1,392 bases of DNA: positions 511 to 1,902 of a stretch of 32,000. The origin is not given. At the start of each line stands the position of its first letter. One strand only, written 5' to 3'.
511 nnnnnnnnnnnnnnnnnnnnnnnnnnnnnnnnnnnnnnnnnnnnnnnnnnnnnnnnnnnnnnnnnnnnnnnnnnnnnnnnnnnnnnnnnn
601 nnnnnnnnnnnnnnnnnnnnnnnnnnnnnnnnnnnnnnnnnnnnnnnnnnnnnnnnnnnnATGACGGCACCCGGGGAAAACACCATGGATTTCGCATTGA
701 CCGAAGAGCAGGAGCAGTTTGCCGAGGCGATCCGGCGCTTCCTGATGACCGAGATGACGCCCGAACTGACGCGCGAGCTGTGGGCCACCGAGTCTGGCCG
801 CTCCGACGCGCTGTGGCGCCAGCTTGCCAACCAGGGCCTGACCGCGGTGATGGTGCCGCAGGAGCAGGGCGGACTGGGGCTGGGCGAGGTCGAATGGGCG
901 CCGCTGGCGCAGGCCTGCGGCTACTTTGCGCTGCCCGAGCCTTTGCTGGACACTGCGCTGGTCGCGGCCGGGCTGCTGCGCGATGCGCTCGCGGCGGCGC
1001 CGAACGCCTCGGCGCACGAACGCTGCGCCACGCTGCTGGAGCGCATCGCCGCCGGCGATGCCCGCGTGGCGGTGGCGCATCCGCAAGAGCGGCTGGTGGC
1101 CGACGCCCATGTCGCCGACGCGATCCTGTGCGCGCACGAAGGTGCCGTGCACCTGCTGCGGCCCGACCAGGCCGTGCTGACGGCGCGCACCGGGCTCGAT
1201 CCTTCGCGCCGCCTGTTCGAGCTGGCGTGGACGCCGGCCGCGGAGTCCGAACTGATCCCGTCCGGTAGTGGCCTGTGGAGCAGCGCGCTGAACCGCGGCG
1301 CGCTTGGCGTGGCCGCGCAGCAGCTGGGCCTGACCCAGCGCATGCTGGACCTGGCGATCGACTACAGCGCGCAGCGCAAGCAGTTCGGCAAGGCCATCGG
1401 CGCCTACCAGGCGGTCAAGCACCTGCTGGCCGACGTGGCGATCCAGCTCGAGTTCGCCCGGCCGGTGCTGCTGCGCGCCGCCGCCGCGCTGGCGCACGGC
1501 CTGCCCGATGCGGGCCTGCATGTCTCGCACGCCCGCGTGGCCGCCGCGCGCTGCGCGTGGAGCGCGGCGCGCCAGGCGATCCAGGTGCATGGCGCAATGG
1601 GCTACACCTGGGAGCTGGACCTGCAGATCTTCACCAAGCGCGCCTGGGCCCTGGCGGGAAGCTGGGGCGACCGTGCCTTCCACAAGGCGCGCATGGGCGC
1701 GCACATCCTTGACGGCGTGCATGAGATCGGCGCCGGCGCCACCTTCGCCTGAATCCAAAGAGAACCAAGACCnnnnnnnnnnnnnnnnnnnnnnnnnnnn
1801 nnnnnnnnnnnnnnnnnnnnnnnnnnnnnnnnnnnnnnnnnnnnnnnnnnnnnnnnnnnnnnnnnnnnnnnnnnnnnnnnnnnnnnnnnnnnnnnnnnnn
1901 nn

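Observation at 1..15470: A 15.5 kb, 14-gene, one-terminator operon mixes steroid-type enzymes with an embedded transporter; substrate unknown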

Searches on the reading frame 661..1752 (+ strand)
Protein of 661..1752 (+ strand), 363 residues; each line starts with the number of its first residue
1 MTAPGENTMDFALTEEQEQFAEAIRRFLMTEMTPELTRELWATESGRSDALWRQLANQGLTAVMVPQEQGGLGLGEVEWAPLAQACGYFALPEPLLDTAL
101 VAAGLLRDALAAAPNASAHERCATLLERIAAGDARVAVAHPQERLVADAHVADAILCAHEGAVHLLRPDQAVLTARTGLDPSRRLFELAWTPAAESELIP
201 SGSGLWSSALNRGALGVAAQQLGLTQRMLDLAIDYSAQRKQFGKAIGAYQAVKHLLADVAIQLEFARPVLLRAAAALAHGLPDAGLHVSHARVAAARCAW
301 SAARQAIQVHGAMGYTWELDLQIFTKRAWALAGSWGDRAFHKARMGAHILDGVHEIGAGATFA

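Call 8: search_protein_families(library=pfam, proteins=[window:661-1752:+])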
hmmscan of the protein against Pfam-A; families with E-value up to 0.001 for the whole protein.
window:661-1752:+ (363 aa): 3 families
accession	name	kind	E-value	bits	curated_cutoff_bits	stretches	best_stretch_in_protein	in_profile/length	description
PF00441.29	Acyl-CoA_dh_1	-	8.3e-27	94.6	22.4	1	204-332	5-132/150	Acyl-CoA dehydrogenase, C-terminal domain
PF02771.21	Acyl-CoA_dh_N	-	3e-11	44.1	22.9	1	14-89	1-74/113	Acyl-CoA dehydrogenase, N-terminal domain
PF08028.16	Acyl-CoA_dh_2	-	1.1e-08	35.9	22.7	1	215-322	1-117/134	Acyl-CoA dehydrogenase, C-terminal domain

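Call 12: search_protein_families(library=ncbifam, proteins=[window:661-1752:+], max_evalue=0.00001)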
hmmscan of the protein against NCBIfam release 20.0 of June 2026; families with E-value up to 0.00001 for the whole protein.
window:661-1752:+ (363 aa): 14 families
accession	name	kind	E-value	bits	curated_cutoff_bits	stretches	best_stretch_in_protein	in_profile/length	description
NF050027.1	acylCoADhIpdE2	equivalog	1.5e-39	136.3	450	1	15-336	1-297/311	acyl-CoA dehydrogenase IpdE2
TIGR03203.1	pimD_small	equivalog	2.8e-28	99.1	652.7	2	217-347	243-374/378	pimeloyl-CoA dehydrogenase small subunit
NF042972.1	AcrlCoAredClosAcrC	equivalog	8e-24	84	640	1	208-322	236-349/378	acryloyl-CoA reductase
NF045552.1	GlutCoADH_Des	equivalog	7.6e-23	81.3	470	1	205-324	235-354/387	glutaryl-CoA dehydrogenase Acd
NF045652.1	ProlPCPDhRedW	equivalog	2.1e-22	79.4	650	1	201-315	227-340/376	L-prolyl-[peptidyl-carrier protein] dehydrogenase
NF053553.1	prodigi_MBC_PigA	equivalog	2e-21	76.6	500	1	218-320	249-350/381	prodigiosin MBC biosynthesis dehydrogenase PigA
NF042439.1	SulpropCoADesulf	equivalog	6e-21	74.6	600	1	208-327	229-348/379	3-sulfinopropanoyl-CoA desulfinase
NF008997.0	PRK12341.1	equivalog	8.4e-21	74.5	537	1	215-324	243-351/382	acyl-CoA dehydrogenase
NF058590.1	AcCoDHFadEBacil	equivalog_domain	9.3e-14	50.8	600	1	210-281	253-324/586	acyl-CoA dehydrogenase FadE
NF002885.1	PRK03354.1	equivalog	1.7e-13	50.3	540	1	217-322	242-346/378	crotonobetainyl-CoA dehydrogenase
NF043006.1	CyhCrbnylCoADH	equivalog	7.7e-13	48.2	650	1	216-318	243-344/380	cyclohexane-1-carbonyl-CoA dehydrogenase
TIGR03207.1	cyc_hxne_CoA_dh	equivalog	2.4e-11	43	575.35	1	218-316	242-339/372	cyclohexanecarboxyl-CoA dehydrogenase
NF049984.1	Rv1679_FadE16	equivalog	2.5e-06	27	600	0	214-326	228-342/371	Rv1679 family acyl-CoA dehydrogenase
NF052270.1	Staph_DH_FadE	equivalog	7.6e-06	24.9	600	0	215-328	260-372/400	acyl-CoA dehydrogenase FadE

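Call 16: find_encoding_contigs(protein=window:661-1752:+, flank=10000, max_places=6)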
Protein window:661-1752:+ (363 aa): 24 contigs read that carry it; 2 places shown.
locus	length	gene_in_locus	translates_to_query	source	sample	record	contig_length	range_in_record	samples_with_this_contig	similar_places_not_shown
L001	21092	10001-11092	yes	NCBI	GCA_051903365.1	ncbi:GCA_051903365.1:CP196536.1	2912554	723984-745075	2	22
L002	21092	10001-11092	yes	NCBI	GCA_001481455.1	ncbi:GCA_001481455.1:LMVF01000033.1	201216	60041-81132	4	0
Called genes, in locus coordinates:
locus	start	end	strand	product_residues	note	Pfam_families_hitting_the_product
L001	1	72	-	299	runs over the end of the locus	PF01370:Epimerase, PF13460:NAD_binding_10 (weak)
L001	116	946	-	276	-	PF00106:adh_short, PF08659:KR, PF23441:SDR, PF13561:adh_short_C2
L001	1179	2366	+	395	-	-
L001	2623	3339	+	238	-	PF07110:EthD (weak)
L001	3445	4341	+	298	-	PF22632:BphC_D1, PF00903:Glyoxalase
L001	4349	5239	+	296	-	PF01144:CoA_trans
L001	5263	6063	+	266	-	-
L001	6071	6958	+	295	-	PF00378:ECH_1, PF16113:ECH_2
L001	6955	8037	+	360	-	PF00478:IMPDH (faint), PF03060:NMO, PF01070:FMN_dh (weak)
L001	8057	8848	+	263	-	PF00378:ECH_1, PF16113:ECH_2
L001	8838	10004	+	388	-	PF02771:Acyl-CoA_dh_N, PF02770:Acyl-CoA_dh_M, PF00441:Acyl-CoA_dh_1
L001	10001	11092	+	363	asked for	PF02771:Acyl-CoA_dh_N, PF00441:Acyl-CoA_dh_1, PF08028:Acyl-CoA_dh_2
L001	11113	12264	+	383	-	PF00108:Thiolase_N, PF22691:Thiolase_C_1 (faint), PF00109:ketoacyl-synt, PF02803:Thiolase_C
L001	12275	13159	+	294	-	PF00106:adh_short, PF08659:KR, PF13561:adh_short_C2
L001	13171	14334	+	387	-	PF02771:Acyl-CoA_dh_N, PF00441:Acyl-CoA_dh_1, PF08028:Acyl-CoA_dh_2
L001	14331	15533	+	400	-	PF02771:Acyl-CoA_dh_N, PF02770:Acyl-CoA_dh_M, PF00441:Acyl-CoA_dh_1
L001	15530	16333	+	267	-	PF00106:adh_short, PF08659:KR, PF13561:adh_short_C2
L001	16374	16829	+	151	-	PF01575:MaoC_dehydratas, PF13452:FAS1_DH_region (weak)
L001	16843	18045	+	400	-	PF00108:Thiolase_N, PF02803:Thiolase_C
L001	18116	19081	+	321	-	-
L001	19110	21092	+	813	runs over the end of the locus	PF03176:MMPL, PF12349:Sterol-sensing (weak), PF03176:MMPL, PF00873:ACR_tran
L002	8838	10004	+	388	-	PF02771:Acyl-CoA_dh_N, PF02770:Acyl-CoA_dh_M, PF00441:Acyl-CoA_dh_1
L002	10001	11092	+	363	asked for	PF02771:Acyl-CoA_dh_N, PF00441:Acyl-CoA_dh_1, PF08028:Acyl-CoA_dh_2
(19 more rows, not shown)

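Call 43: find_homologous_proteins(query=L001:116-946:-, max_evalue=1e-80)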
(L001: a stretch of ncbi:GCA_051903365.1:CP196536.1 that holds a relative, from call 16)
Query L001:116-946:- (276 aa): 1203 proteins with E <= 1e-80 among 8000 candidates; the best 120 are listed.
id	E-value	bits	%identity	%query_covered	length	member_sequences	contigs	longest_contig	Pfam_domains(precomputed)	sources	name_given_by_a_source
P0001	6.6e-171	585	97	100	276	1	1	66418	PF08659.17,PF13561.13,PF23441.1,PF00106.32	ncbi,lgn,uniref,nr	ncbi:short-chain dehydrogenase [Cupriavidus sp. SK-4]|uniref:SDR family NAD(P)-dependent oxidoreduct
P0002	9.6e-168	574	96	100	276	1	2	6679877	PF08659.17,PF13561.13,PF23441.1,PF00106.32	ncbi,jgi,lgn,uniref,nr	ncbi:SDR family oxidoreductase [Cupriavidus sp. KK10]|jgi:NAD(P)-dependent dehydrogenase (short-subu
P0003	3.2e-164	563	93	100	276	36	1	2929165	PF08659.17,PF13561.13,PF23441.1,PF00106.32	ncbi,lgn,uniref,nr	ncbi:SDR family oxidoreductase [Cupriavidus sp. P-10]|uniref:SDR family NAD(P)-dependent oxidoreduct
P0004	2.9e-162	556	92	100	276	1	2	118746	PF08659.17,PF13561.13,PF23441.1,PF00106.32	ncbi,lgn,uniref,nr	ncbi:3-oxoacyl-[acyl-carrier-protein] reductase FabG [Cupriavidus yeoncheonensis]|uniref:3-oxoacyl-[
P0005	2.8e-161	553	91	100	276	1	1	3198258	PF08659.17,PF13561.13,PF23441.1,PF00106.32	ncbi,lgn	ncbi:SDR family NAD(P)-dependent oxidoreductase [Cupriavidus necator]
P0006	2.5e-160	550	89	100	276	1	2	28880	PF08659.17,PF13561.13,PF23441.1,PF00106.32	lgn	-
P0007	3.1e-160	550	90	100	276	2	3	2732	PF08659.17,PF13561.13,PF23441.1,PF00106.32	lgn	-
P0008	1.3e-159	548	89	100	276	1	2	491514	PF08659.17,PF13561.13,PF23441.1,PF00106.32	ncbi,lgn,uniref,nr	ncbi:SDR family NAD(P)-dependent oxidoreductase [Cupriavidus necator]|uniref:SDR family NAD(P)-depen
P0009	2.6e-159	547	90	100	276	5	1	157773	PF08659.17,PF13561.13,PF23441.1,PF00106.32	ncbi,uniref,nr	ncbi:SDR family NAD(P)-dependent oxidoreductase [Cupriavidus sp. AcVe19-1a]|uniref:SDR family NAD(P)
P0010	5.1e-159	546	89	100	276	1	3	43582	PF08659.17,PF13561.13,PF23441.1,PF00106.32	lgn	-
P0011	8.3e-159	545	91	100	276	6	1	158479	PF08659.17,PF13561.13,PF23441.1,PF00106.32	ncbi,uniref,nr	ncbi:SDR family oxidoreductase [Cupriavidus necator]|uniref:SDR family NAD(P)-dependent oxidoreducta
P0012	1.6e-158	544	90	100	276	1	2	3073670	PF08659.17,PF13561.13,PF23441.1,PF00106.32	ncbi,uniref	ncbi:SDR family NAD(P)-dependent oxidoreductase [Cupriavidus necator]|uniref:SDR family NAD(P)-depen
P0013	4.7e-158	543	89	100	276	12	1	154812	PF08659.17,PF13561.13,PF23441.1,PF00106.32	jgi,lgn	-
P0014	9.8e-158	541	89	100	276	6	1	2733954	PF08659.17,PF13561.13,PF23441.1,PF00106.32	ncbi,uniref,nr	ncbi:Short chain dehydrogenase [Cupriavidus taiwanensis]|uniref:SDR family NAD(P)-dependent oxidored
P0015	2.1e-154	531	88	100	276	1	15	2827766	PF08659.17,PF13561.13,PF23441.1,PF00106.32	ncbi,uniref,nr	ncbi:SDR family NAD(P)-dependent oxidoreductase [Cupriavidus taiwanensis]|uniref:Short chain dehydro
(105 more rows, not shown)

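Call 44: find_encoding_contigs(protein=P0002, flank=10000, max_places=2)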
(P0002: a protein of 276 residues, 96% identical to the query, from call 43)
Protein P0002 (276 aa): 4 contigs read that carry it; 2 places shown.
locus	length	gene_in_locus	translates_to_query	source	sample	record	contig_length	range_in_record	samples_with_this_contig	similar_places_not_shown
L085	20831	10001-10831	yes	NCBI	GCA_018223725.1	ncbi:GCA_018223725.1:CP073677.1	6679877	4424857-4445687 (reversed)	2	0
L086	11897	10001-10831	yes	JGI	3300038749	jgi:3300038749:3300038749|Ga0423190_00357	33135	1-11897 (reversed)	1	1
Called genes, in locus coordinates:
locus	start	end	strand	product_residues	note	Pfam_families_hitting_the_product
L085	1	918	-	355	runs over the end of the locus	PF02771:Acyl-CoA_dh_N, PF00441:Acyl-CoA_dh_1, PF08028:Acyl-CoA_dh_2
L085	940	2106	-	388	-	PF02771:Acyl-CoA_dh_N, PF02770:Acyl-CoA_dh_M, PF00441:Acyl-CoA_dh_1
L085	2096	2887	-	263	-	PF00378:ECH_1, PF16113:ECH_2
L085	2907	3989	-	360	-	PF00478:IMPDH (faint), PF03060:NMO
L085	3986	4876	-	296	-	PF00378:ECH_1, PF16113:ECH_2, PF00378:ECH_1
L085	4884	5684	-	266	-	-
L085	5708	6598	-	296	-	PF01144:CoA_trans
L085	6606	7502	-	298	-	PF22632:BphC_D1, PF00903:Glyoxalase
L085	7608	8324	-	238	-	PF07110:EthD (weak)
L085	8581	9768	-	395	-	-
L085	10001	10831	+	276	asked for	PF00106:adh_short, PF08659:KR, PF23441:SDR, PF13561:adh_short_C2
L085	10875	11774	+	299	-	PF01370:Epimerase, PF13460:NAD_binding_10 (weak)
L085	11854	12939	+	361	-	PF13384:HTH_23, PF13518:HTH_28 (weak), PF13551:HTH_29, PF13565:HTH_32, PF13358:DDE_3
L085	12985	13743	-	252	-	PF00106:adh_short, PF08659:KR, PF13561:adh_short_C2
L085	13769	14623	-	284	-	PF00106:adh_short, PF08659:KR, PF13561:adh_short_C2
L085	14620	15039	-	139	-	PF13577:SnoaL_4, PF14534:DUF4440, PF12680:SnoaL_2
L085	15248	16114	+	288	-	PF00106:adh_short, PF13561:adh_short_C2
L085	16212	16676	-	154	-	PF13577:SnoaL_4, PF12680:SnoaL_2 (faint)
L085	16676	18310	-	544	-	PF00501:AMP-binding, PF13193:AMP-binding_C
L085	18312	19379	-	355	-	PF00970:FAD_binding_6, PF00175:NAD_binding_1, PF00111:Fer2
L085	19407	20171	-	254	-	PF00106:adh_short, PF08659:KR (weak), PF13561:adh_short_C2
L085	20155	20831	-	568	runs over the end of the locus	PF00890:FAD_binding_2, PF01266:DAO (weak), PF03486:HI0933_like (faint)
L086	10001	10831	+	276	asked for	PF00106:adh_short, PF08659:KR, PF23441:SDR, PF13561:adh_short_C2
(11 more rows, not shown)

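Call 47: search_protein_families(library=ncbifam, proteins=[L001:1179-2366:+, L001:2623-3339:+, L001:3445-4341:+, L001:4349-5239:+, L001:5263-6063:+, L001:6071-6958:+, L001:6955-8037:+, L001:8057-8848:+, L085:18312-19379:-, L085:16676-18310:-], max_evalue=1e-10)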
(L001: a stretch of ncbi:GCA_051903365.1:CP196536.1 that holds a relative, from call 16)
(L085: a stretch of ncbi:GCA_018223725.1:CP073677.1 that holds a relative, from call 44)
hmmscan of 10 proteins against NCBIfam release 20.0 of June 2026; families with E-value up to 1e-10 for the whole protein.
L001:1179-2366:+ (395 aa): 1 family
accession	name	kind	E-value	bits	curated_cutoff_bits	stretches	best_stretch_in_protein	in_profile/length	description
NF041232.1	BagY_FevT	exception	6.3e-11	41.7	700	0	116-232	99-208/367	LuxR family transcriptional regulator BagY/FevT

L001:2623-3339:+ (238 aa): 0 families

L001:3445-4341:+ (298 aa): 3 families
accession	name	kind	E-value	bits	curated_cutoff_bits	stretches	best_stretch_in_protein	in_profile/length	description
NF045631.1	exdiol_diox_HsaC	equivalog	2.1e-90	302.8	450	1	4-296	1-295/296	iron-dependent extradiol dioxygenase HsaC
TIGR03213.1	23dbph12diox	equivalog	5.2e-79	265.7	366.45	1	4-292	1-286/287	biphenyl-2,3-diol 1,2-dioxygenase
TIGR03211.1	catechol_2_3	equivalog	6.4e-13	48.6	320.2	1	4-271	2-267/303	catechol 2,3-dioxygenase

L001:4349-5239:+ (296 aa): 1 family
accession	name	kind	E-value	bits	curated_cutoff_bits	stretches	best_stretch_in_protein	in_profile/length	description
TIGR02429.1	pcaI_scoA_fam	subfamily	6.6e-12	45.2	128.5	1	5-197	2-190/222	3-oxoacid CoA-transferase subunit A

L001:5263-6063:+ (266 aa): 0 families

L001:6071-6958:+ (295 aa): 64 families (the best 25 are shown)
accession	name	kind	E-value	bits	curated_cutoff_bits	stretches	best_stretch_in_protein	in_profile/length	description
NF006140.0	PRK08290.1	subfamily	2.7e-140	466.6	280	1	15-293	8-289/292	enoyl-CoA hydratase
NF006128.0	PRK08272.1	subfamily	7e-41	140.4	257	1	16-253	14-258/308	crotonase/enoyl-CoA hydratase family protein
NF004840.0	PRK06190.1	equivalog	1.1e-39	136.6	253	1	17-276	6-244/260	enoyl-CoA hydratase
NF051848.1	EnCoAHydtEchA19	equivalog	1.2e-37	129.8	400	1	22-251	7-222/258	enoyl-CoA hydratase EchA19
NF006008.0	PRK08139.1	equivalog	3.6e-36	125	313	1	16-245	12-224/266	enoyl-CoA hydratase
NF004781.0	PRK06127.1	subfamily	1.7e-35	123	291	1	14-257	10-238/269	enoyl-CoA hydratase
NF042430.2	EnCoAhydt_DpgD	equivalog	7.1e-35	120.7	400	1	19-268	1-238/258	enoyl-CoA-hydratase DpgD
NF006588.0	PRK09120.1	equivalog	2.6e-34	118.7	276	1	16-250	9-230/276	p-hydroxycinnamoyl CoA hydratase/lyase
NF004857.0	PRK06210.1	equivalog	1.4e-33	116.5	341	1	15-228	8-215/275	enoyl-CoA hydratase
NF004796.0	PRK06144.1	subfamily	3.7e-33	115.1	272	1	15-250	8-229/262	enoyl-CoA hydratase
TIGR02280.1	PaaB1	equivalog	7.2e-33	114.2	345.15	1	17-244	1-213/256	2-(1,2-epoxy-1,2-dihydrophenyl)acetyl-CoA isomerase PaaG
NF009125.0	PRK12478.1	equivalog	3.5e-32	111.7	347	1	17-246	9-233/304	crotonase/enoyl-CoA hydratase family protein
NF006108.0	PRK08259.1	equivalog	3.9e-32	111.7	273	1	15-259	3-227/256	crotonase/enoyl-CoA hydratase family protein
NF046063.1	oxepin_alt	equivalog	3.5e-31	108.6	300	1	117-246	86-217/254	oxepin-CoA hydrolase, alternative type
NF004517.0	PRK05862.1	equivalog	4e-31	108.5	396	1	117-244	85-214/257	enoyl-CoA hydratase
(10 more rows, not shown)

L001:6955-8037:+ (360 aa): 1 family
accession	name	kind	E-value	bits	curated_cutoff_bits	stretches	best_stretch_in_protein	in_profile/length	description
TIGR03151.1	enACPred_II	equivalog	7.7e-66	222.4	453.1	1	8-247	2-240/307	enoyl-[acyl-carrier-protein] reductase FabK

L001:8057-8848:+ (263 aa): 68 families (the best 25 are shown)
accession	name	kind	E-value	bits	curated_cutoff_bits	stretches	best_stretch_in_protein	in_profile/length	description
NF005925.0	PRK07938.1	equivalog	6.7e-117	389.3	260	1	14-255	8-251/252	enoyl-CoA hydratase family protein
NF005073.0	PRK06495.1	subfamily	1.1e-67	228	296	1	12-255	8-254/257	enoyl-CoA hydratase/isomerase family protein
NF051848.1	EnCoAHydtEchA19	equivalog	8.5e-49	166.4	400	1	29-256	22-256/258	enoyl-CoA hydratase EchA19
NF005803.0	PRK07658.1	equivalog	1.9e-47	161.8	313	1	11-256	5-255/257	enoyl-CoA hydratase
NF006008.0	PRK08139.1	equivalog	3.1e-44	151.5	313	1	6-256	9-264/266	enoyl-CoA hydratase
NF006007.0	PRK08138.1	subfamily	5.1e-44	150.6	355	1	15-256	15-259/261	enoyl-CoA hydratase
NF004517.0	PRK05862.1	equivalog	8.1e-44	150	396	1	27-256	24-255/257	enoyl-CoA hydratase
NF004475.0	PRK05809.1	subfamily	1.6e-42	145.8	394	1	15-256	11-258/260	short-chain-enoyl-CoA hydratase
NF006100.0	PRK08252.1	subfamily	1.1e-41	143.2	282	1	13-255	8-251/254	crotonase/enoyl-CoA hydratase family protein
NF004794.0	PRK06142.1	equivalog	6.8e-41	140.7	308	1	9-257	7-272/273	crotonase/enoyl-CoA hydratase family protein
NF007239.0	PRK09674.1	equivalog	1.2e-40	139.6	371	1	27-256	24-255/257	2,3-dehydroadipyl-CoA hydratase PaaF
NF004781.0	PRK06127.1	subfamily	5.1e-40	137.8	291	1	4-256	7-267/269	enoyl-CoA hydratase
NF004840.0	PRK06190.1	equivalog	7.4e-39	133.9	253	1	13-243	9-244/260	enoyl-CoA hydratase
NF004796.0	PRK06144.1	subfamily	5.5e-38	130.9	272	1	5-255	5-259/262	enoyl-CoA hydratase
NF005802.0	PRK07657.1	equivalog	1.5e-37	129.5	363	1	27-255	24-257/260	enoyl-CoA hydratase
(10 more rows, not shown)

L085:18312-19379:- (355 aa): 13 families
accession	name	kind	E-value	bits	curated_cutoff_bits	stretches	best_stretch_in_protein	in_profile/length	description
TIGR02160.1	PA_CoA_Oxy5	hypoth_equivalog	1.1e-80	271.1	420.8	1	6-353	1-351/352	1,2-phenylacetyl-CoA epoxidase subunit PaaE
NF058606.1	GlBtMonoRdsGbcB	equivalog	5.8e-48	163.6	500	1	7-346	14-356/362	glycine betaine monooxygenase reductase subunit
NF007964.0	PRK10684.1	equivalog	3.5e-43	147.8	383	1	6-235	9-240/333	NADH oxidoreductase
NF040810.1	BenC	equivalog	6.5e-40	137.3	430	2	10-233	108-331/333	benzoate 1,2-dioxygenase electron transfer component BenC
NF009805.0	PRK13289.1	equivalog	6.2e-35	120.9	432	1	7-232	155-392/399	NO-inducible flavohemoprotein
NF045803.1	MethMoxFADbindMmoC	equivalog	6.7e-33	113.9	500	1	33-233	135-341/343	aromatic/alkene monooxygenase hydroxylase FAD-binding subunit MmoC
NF004317.0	PRK05713.1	equivalog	8.3e-31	107.4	338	2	276-344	8-76/312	iron-sulfur-binding ferredoxin reductase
NF008822.0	PRK11872.1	equivalog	1.8e-27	96.2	402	2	34-233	133-336/341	anthranilate 1,2-dioxygenase electron transfer component AntC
TIGR02008.1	fdx_plant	subfamily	9.3e-15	54.2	81.15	1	272-346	10-84/97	ferredoxin [2Fe-2S]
NF006220.0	PRK08345.1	subfamily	2.1e-14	53.5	395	1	3-165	7-168/294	cytochrome-c3 hydrogenase subunit gamma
TIGR01941.1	nqrF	equivalog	5.9e-14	51.8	295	0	268-343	32-111/405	NADH:ubiquinone reductase (Na(+)-transporting) subunit F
NF041393.1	Frdxn_Halo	equivalog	2e-12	47.1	150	1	270-351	30-113/128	ferredoxin Fer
NF000796.0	PRK00054.1-1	equivalog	1.5e-11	44.1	224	0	8-232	5-203/254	dihydroorotate dehydrogenase electron transfer subunit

L085:16676-18310:- (544 aa): 103 families (the best 25 are shown)
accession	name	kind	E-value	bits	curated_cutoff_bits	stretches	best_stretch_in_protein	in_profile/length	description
NF005801.1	PRK07656.1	equivalog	2e-231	769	657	1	28-542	2-500/500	FadD3 family acyl-CoA ligase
NF004837.0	PRK06187.1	subfamily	3.9e-130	434.6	476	1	24-543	5-520/531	long-chain-fatty-acid--CoA ligase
NF009233.0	PRK12583.1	subfamily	4.1e-129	431.5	832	1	27-543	18-548/558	fatty acid CoA ligase family protein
NF006182.0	PRK08316.1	subfamily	7.5e-109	364.6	663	1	25-543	9-515/523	fatty acyl-CoA synthetase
NF004114.0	PRK05605.1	equivalog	1.4e-94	317.5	766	2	164-543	190-567/575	long-chain-fatty-acid--CoA ligase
NF006181.0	PRK08314.1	subfamily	7.6e-92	308.3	705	1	29-543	26-552/563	long-chain-fatty-acid--CoA ligase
NF005702.0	PRK07514.1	subfamily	1.4e-91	307.3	558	1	34-543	10-498/506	malonyl-CoA synthase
NF005676.0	PRK07470.1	equivalog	1.5e-89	301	774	1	29-543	22-527/544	acyl-CoA synthetase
NF004797.0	PRK06145.1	equivalog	9.8e-87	291.4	850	2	190-543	142-493/499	acyl-CoA synthetase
NF006572.0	PRK09088.1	equivalog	2.4e-86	290.3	696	2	173-543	117-485/491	acyl-CoA synthetase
NF052580.1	Str24CoAsynCasG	equivalog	5.3e-86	289.1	750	1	194-541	185-546/548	steroid-24-oyl-CoA synthetase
NF004814.0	PRK06164.1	equivalog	1.8e-85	287.6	677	1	26-542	9-527/540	acyl-CoA synthetase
NF004822.0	PRK06178.1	equivalog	5.7e-85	286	782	1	27-543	37-565/571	acyl-CoA synthetase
NF004758.0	PRK06087.1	equivalog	7.5e-85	285.4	736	1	28-543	25-533/548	medium-chain fatty-acid--CoA ligase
NF005307.0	PRK06839.1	equivalog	2.9e-84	283.5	748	1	33-542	8-490/496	o-succinylbenzoate--CoA ligase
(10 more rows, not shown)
